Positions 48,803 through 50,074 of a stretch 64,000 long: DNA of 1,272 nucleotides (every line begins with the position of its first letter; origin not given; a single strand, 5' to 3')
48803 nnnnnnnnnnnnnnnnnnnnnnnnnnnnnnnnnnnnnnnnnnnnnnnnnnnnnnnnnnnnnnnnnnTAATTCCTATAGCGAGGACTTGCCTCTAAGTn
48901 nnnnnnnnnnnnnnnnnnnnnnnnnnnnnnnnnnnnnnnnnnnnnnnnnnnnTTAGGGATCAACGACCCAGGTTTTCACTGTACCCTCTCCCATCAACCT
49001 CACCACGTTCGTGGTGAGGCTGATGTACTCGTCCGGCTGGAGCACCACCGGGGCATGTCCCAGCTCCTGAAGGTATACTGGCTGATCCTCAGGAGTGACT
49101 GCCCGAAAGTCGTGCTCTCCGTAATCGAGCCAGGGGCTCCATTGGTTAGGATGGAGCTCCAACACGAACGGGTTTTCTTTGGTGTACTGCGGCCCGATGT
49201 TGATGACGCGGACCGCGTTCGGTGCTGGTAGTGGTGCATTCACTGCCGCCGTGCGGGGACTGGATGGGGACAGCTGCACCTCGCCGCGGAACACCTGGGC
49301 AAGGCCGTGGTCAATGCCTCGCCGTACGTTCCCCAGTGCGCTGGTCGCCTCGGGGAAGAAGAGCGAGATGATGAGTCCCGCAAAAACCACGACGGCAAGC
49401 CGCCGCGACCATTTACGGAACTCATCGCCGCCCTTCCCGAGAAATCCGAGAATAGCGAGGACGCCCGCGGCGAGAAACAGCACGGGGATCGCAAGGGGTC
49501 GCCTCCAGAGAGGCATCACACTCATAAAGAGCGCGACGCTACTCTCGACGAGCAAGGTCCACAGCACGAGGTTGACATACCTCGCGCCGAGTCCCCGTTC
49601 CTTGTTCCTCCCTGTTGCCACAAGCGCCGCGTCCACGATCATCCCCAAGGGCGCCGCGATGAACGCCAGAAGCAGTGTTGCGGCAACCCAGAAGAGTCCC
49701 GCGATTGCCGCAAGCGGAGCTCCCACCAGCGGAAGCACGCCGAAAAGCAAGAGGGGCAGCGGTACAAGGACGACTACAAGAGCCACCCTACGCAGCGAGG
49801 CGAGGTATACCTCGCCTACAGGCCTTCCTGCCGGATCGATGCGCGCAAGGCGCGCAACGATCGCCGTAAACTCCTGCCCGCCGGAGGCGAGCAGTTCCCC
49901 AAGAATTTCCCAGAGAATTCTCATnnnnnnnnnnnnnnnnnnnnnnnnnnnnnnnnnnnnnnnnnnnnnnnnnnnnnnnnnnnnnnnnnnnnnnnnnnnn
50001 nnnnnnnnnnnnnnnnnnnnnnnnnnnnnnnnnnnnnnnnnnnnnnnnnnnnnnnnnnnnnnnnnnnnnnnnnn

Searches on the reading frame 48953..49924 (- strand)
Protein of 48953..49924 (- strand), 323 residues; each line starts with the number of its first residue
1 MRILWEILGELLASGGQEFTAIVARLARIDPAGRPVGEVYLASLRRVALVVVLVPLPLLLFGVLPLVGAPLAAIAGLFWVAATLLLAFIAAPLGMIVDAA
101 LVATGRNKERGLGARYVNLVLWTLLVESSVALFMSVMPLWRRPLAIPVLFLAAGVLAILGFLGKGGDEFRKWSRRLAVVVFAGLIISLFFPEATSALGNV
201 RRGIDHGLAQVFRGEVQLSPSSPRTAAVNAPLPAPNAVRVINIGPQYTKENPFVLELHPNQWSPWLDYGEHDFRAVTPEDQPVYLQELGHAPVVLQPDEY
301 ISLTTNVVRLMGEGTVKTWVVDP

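Call 4: search_protein_families(library=pfam, proteins=[window:48953-49924:-], max_evalue=0.1)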
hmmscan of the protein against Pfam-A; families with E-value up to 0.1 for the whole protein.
window:48953-49924:- (323 aa): 0 families

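Call 9: search_protein_families(library=phrogs, proteins=[window:48953-49924:-], max_evalue=0.1)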
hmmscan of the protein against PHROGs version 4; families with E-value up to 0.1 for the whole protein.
window:48953-49924:- (323 aa): 0 families

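Call 10: search_protein_families(library=ncbifam, proteins=[window:48953-49924:-], max_evalue=0.1)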
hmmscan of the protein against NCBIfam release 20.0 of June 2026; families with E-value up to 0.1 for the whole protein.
window:48953-49924:- (323 aa): 0 families

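Call 11: search_protein_families(library=padloc, proteins=[window:48953-49924:-], max_evalue=0.1)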
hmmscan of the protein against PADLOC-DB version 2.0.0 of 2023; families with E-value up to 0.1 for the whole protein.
window:48953-49924:- (323 aa): 0 families

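Call 21: find_homologous_proteins(query=window:48953-49924:-, max_evalue=0.001)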
Query window:48953-49924:- (323 aa): 2 proteins with E <= 0.001 among 8000 candidates.
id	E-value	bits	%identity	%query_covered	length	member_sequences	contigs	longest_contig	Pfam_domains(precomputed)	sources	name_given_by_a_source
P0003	2.1e-205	699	100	100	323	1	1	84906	-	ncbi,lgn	-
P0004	4.0e-83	297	50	100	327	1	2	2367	-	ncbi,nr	ncbi:hypothetical protein D6833_11820 [Candidatus Parcubacteria bacterium]|nr:MAG: hypothetical prot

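Call 23: find_encoding_contigs(protein=P0003, flank=10000, max_places=10)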
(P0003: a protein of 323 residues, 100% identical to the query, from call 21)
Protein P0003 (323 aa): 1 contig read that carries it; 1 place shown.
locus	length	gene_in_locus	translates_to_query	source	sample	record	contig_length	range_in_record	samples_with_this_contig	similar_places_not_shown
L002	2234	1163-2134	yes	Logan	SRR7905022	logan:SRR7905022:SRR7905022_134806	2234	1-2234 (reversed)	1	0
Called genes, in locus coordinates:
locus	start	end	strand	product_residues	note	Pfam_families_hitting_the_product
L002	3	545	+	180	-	?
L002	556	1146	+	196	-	-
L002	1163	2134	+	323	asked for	-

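Call 24: find_encoding_contigs(protein=P0004, flank=10000, max_places=10)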
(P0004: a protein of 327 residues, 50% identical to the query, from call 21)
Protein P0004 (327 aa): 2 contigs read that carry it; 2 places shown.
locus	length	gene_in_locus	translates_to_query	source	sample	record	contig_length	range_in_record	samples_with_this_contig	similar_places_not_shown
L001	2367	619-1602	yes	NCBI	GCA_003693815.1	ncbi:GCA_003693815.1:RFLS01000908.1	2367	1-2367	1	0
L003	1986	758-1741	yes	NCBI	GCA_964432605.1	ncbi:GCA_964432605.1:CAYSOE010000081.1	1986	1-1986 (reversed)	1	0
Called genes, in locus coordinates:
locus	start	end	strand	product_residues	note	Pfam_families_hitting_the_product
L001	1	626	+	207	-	?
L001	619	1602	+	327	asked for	-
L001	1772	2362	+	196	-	PF02369:Big_1 (faint)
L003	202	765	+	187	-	-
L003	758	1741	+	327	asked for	-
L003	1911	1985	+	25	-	?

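Call 33: find_related_loci(query=A1, collection=metagenome_contigs, flank=10000)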
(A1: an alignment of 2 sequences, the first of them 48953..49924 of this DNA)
Query A1 (323 aa) in metagenome_contigs; peptide patterns used: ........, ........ (x = any residue, [..] = any of these).
600 stretches matched a pattern, but none encodes a relative of the query by tblastn (E <= 1e-3).

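Call 47: predict_structure(alignment_id=A1)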
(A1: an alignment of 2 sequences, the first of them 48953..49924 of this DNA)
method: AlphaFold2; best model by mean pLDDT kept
length: 323 residues; sequences in the alignment: 2
mean_pLDDT: 57.5   pTM: 0.31
mean pLDDT of the five models: 57.5, 46.4, 46.2, 42.8, 41.1
residues with pLDDT >= 90: 0; 70-90: 53; 50-70: 194; < 50: 76
segments of 3 or more residues with pLDDT < 50: 14-17, 61-65, 106-110, 163-169, 193-201, 203-237
pLDDT, mean of each block of 10 residues (from residue 1): 52 49 61 62 61 54 50 60 61 61 55 55 56 54 52 55 47 51 52 48 45 36 32 43 73 80 72 64 76 74 72 79 55
secondary structure, 60 per line:
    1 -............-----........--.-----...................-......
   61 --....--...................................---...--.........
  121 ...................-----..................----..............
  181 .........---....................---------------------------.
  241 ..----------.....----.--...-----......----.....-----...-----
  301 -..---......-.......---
elements in order: H2-13 H19-26 H36-53 H55-60 H63-66 H69-103 H112-139 H145-162 H167-189 H193-212 E240-242 E253-257 E265-267 E273-278 E283-287 E293-295 E307-312 E314-320

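Call 51: fold_search(model_id=the predicted structure, library=pdb)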
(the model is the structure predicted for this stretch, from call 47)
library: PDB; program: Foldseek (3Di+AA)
matches with E <= 10: 432; with E <= 0.001: 0
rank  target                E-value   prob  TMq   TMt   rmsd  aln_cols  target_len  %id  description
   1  7ryr_A                1.3e-02  0.25  0.15  0.13  24.9       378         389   12  SthK R120A Open State 3 (released 2022-11-23)
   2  9nwk_A                2.5e-02  0.30  0.17  0.14  21.9       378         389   13  cAMP-bound WT SthK in 3:1 DOPC:POPE nanodiscs (released 2025-11-12)
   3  4e2g_A                3.1e-02  0.99  0.17  0.42   3.7        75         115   15  Crystal structure of Cupin fold protein Sthe2323 from Sphaerobacter thermophilus (released 2012-03-21)
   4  2i45_A                3.1e-02  0.94  0.15  0.41   9.4        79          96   14  Crystal structure of protein NMB1881 from Neisseria meningitidis (released 2006-09-19)
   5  2opk_C                3.3e-02  0.98  0.16  0.40   5.0        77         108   17  CRYSTAL STRUCTURE OF A PUTATIVE MANNOSE-6-PHOSPHATE ISOMERASE (REUT_A1446) FROM RALSTONIA EUTROPHA JMP134 AT 2.10 A RE (released 2007-02-13)
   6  8pd5                  4.0e-02  0.16  0.16  0.08  28.0       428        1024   11  Ligand-free SpSLC9C1 in lipid nanodiscs, protomer state 3 (released 2023-11-08)
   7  3d82_A                4.4e-02  1.00  0.18  0.49   3.0        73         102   12  Crystal structure of a cupin-2 domain containing protein (sfri_3543) from shewanella frigidimarina ncimb 400 at 2.05 A (released 2008-06-10)
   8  3d82_B                5.0e-02  1.00  0.18  0.49   3.0        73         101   12  Crystal structure of a cupin-2 domain containing protein (sfri_3543) from shewanella frigidimarina ncimb 400 at 2.05 A (released 2008-06-10)
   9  2bnn_B                5.3e-02  0.95  0.17  0.27   3.9        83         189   14  The structure of Hydroxypropylphosphonic acid epoxidase from S. wedmorenis in complex with fosfomycin (released 2005-10-05)
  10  2i45_J                5.3e-02  0.90  0.15  0.41   9.5        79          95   14  Crystal structure of protein NMB1881 from Neisseria meningitidis (released 2006-09-19)
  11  7eym_A                5.6e-02  0.98  0.17  0.46   3.5        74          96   12  Crystal structure of Vibrio cholerae ppnP (released 2022-02-09)
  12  2opk_B                5.6e-02  0.82  0.14  0.32   5.6        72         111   15  CRYSTAL STRUCTURE OF A PUTATIVE MANNOSE-6-PHOSPHATE ISOMERASE (REUT_A1446) FROM RALSTONIA EUTROPHA JMP134 AT 2.10 A RE (released 2007-02-13)
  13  5cu1                  5.9e-02  0.99  0.18  0.27   3.3        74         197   12  Crystal structure of DMSP lyase DddQ from Ruegeria pomeroyi DSS-3 (released 2016-08-17)
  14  5wse_C                6.6e-02  0.98  0.16  0.41   3.3        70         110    7  Crystal structure of a cupin protein (tm1459) in osmium (Os) substituted form I (released 2017-05-31)
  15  2opk_A                6.6e-02  0.96  0.16  0.40   5.0        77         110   17  CRYSTAL STRUCTURE OF A PUTATIVE MANNOSE-6-PHOSPHATE ISOMERASE (REUT_A1446) FROM RALSTONIA EUTROPHA JMP134 AT 2.10 A RE (released 2007-02-13)
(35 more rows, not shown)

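Call 52: search_protein_representatives(alignment_id=A1)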
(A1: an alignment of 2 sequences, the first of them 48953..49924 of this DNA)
Query: 2 sequences, 330 profile positions. Proteins with E-value up to 0.001 (for the whole library): 126; up to 1e-10: 60; up to 1e-30: 12. The best 126 are listed.
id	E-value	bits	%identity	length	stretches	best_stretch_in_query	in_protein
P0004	8.6e-187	636.7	-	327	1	1-330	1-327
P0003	4.1e-184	627.9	-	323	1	5-330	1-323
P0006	1.1e-43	166.3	-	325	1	5-272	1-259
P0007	9.2e-43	163.3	-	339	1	9-323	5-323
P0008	6.7e-40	153.9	-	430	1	9-280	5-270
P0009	2.7e-36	142.0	-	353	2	4-216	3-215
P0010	3.4e-36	141.7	-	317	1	10-322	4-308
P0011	2.7e-34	135.5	-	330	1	8-217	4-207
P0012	2.0e-32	129.3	-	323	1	9-233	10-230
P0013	2.4e-32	129.0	-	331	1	9-225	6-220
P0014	2.6e-32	128.9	-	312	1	19-219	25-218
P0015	1.5e-31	126.5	-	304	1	7-214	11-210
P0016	6.1e-30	121.1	-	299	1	3-227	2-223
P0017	6.9e-30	121.0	-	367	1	15-239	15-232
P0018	5.4e-29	118.0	-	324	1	8-217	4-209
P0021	8.0e-26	107.6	-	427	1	21-213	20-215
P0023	3.3e-24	102.3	-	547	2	115-242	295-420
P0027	8.0e-23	97.8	-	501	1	24-277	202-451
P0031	1.1e-21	94.0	-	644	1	39-210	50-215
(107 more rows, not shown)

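Call 56: find_encoding_contigs(protein=P0006, flank=8000, max_places=4)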
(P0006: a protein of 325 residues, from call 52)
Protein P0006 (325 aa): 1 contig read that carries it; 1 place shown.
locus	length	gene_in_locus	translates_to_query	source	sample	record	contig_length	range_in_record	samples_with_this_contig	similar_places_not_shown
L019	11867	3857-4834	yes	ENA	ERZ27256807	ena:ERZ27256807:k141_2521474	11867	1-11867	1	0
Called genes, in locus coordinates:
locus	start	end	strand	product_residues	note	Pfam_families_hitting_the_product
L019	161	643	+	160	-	PF13408:Zn_ribbon_recom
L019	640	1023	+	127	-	-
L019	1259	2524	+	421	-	PF01145:Band_7 (weak)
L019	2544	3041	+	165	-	-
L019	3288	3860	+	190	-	-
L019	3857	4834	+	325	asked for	-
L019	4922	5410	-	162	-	PF18895:T4SS_pilin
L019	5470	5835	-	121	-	PF18895:T4SS_pilin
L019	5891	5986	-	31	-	-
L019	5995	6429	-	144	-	PF18895:T4SS_pilin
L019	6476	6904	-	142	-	-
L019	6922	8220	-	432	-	PF01547:SBP_bac_1, PF13416:SBP_bac_8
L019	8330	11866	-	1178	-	?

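Call 60: find_related_loci(query=A6, collection=metagenome_contigs, flank=8000)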
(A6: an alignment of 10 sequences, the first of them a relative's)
Query A6 (339 aa) in metagenome_contigs; peptide patterns used: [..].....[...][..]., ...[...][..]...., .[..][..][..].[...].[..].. (x = any residue, [..] = any of these).
600 stretches matched a pattern (row limit reached: there are more); 4 encode a relative of the query (tblastn E <= 1e-3); 4 distinct loci.
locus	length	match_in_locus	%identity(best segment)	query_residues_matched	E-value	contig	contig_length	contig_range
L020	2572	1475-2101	58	1-208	6e-73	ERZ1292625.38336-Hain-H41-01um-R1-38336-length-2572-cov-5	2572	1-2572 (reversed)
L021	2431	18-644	54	1-208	6e-66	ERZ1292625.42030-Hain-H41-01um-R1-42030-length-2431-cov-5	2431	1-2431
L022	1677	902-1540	46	6-204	1e-51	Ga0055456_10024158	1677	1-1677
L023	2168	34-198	45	150-207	7e-9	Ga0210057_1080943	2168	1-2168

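Call 61: find_encoding_contigs(protein=P0007, flank=9000, max_places=4)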
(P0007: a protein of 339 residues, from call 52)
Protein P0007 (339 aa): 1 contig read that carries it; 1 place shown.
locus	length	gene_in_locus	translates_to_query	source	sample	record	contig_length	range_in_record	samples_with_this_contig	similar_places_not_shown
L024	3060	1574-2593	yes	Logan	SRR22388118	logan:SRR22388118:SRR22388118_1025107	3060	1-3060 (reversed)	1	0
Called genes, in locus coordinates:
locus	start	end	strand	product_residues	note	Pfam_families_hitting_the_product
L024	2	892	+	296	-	?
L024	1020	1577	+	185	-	-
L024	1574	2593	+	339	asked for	-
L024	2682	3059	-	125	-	?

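Call 62: find_encoding_contigs(protein=P0009, flank=9000, max_places=4)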
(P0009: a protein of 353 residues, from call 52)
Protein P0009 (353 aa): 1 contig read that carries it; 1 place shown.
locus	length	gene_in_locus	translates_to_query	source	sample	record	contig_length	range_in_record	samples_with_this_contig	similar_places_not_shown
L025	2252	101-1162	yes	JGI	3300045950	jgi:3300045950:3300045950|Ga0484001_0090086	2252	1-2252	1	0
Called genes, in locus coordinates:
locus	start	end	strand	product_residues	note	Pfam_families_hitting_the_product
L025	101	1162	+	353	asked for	-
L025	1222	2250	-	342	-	?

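Call 63: find_encoding_contigs(protein=P0010, flank=9000, max_places=4)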
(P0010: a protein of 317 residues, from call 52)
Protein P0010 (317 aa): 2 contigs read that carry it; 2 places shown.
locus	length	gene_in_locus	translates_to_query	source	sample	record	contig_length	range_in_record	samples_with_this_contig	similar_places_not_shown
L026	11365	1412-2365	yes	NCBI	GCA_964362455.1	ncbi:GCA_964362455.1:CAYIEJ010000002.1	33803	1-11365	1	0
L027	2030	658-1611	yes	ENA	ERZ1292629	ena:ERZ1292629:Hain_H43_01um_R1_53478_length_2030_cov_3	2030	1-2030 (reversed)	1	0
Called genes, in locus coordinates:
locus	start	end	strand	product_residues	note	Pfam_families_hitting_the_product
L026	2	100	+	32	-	?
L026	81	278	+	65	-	-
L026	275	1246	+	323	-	-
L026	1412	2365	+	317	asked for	-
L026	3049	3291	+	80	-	-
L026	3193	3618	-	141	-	PF18895:T4SS_pilin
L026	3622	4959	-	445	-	PF01547:SBP_bac_1, PF13416:SBP_bac_8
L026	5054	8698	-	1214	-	PF00521:DNA_topoisoIV, PF14890:Intein_splicing, PF00521:DNA_topoisoIV, PF03989:DNA_gyraseA_C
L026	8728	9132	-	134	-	-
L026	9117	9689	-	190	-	PF13483:Lactamase_B_3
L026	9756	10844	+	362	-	PF00575:S1, PF23459:S1_RRP5 (faint), PF00575:S1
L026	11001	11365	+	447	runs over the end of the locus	PF00753:Lactamase_B, PF12706:Lactamase_B_2 (faint), PF10996:Beta-Casp, PF07521:RMMBL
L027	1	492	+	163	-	?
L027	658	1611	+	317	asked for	-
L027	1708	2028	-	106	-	?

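Call 66: search_protein_families(library=pfam, alignment_id=A5, max_evalue=1)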
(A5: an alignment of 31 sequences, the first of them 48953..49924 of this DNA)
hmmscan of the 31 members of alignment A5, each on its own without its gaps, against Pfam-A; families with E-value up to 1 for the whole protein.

A. member 1, window:48953-49924:- (323 aa): 0 families

B. families by the number of members that match (of 31 scanned): 17 families
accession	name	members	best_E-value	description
PF11862.13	DUF3382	3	0.00015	Domain of unknown function (DUF3382)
PF07382.16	HC2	1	4.5e-05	Histone H1-like nucleoprotein HC2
PF04932.20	Wzy_C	1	0.0019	O-Antigen ligase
PF25665.1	His1_capsid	1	0.011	His1 virus capsid protein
PF13273.12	DUF4064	1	0.015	Protein of unknown function (DUF4064)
PF11345.13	DUF3147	1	0.018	Protein of unknown function (DUF3147)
PF04172.21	LrgB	1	0.034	LrgB-like family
PF01040.23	UbiA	1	0.039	UbiA prenyltransferase family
PF03021.20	CM2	1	0.047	Influenza C virus M2 protein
PF03820.22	SFXNs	1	0.053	Sideroflexins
PF07051.17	OCIA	1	0.2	Ovarian carcinoma immunoreactive antigen (OCIA)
PF00487.30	FA_desaturase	1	0.29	Fatty acid desaturase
PF12066.13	SERRATE_Ars2_N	1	0.31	SERRATE/Ars2, N-terminal domain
PF19529.4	DUF6057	1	0.36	Family of unknown function (DUF6057)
PF11200.13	DUF2981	1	0.45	Protein of unknown function (DUF2981)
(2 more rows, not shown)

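Call 84: search_solved_structures(query=A6, max_evalue=1)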
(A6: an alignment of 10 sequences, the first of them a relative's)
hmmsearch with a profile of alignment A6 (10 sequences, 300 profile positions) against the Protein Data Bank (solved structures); distinct sequences matched with E-value up to 1: 0.

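Call 86: find_related_loci(query=A6, collection=viral_contigs, flank=8000)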
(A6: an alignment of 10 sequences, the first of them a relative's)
Query A6 (339 aa) in viral_contigs; peptide patterns used: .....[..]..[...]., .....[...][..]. (x = any residue, [..] = any of these).
154 stretches matched a pattern, but none encodes a relative of the query by tblastn (E <= 1e-3).

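Call 88: find_encoding_contigs(protein=P0023, flank=9000, max_places=3)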
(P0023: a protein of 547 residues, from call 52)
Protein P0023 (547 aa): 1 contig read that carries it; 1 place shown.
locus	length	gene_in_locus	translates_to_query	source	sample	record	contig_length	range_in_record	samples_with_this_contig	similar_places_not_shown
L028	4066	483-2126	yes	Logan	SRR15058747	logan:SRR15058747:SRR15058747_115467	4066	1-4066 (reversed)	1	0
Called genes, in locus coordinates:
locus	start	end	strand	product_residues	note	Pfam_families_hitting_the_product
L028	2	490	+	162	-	?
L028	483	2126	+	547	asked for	-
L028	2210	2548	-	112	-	PF18895:T4SS_pilin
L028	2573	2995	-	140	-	PF18895:T4SS_pilin (weak)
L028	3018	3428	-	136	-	PF18895:T4SS_pilin (weak)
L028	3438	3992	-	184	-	PF18895:T4SS_pilin (weak)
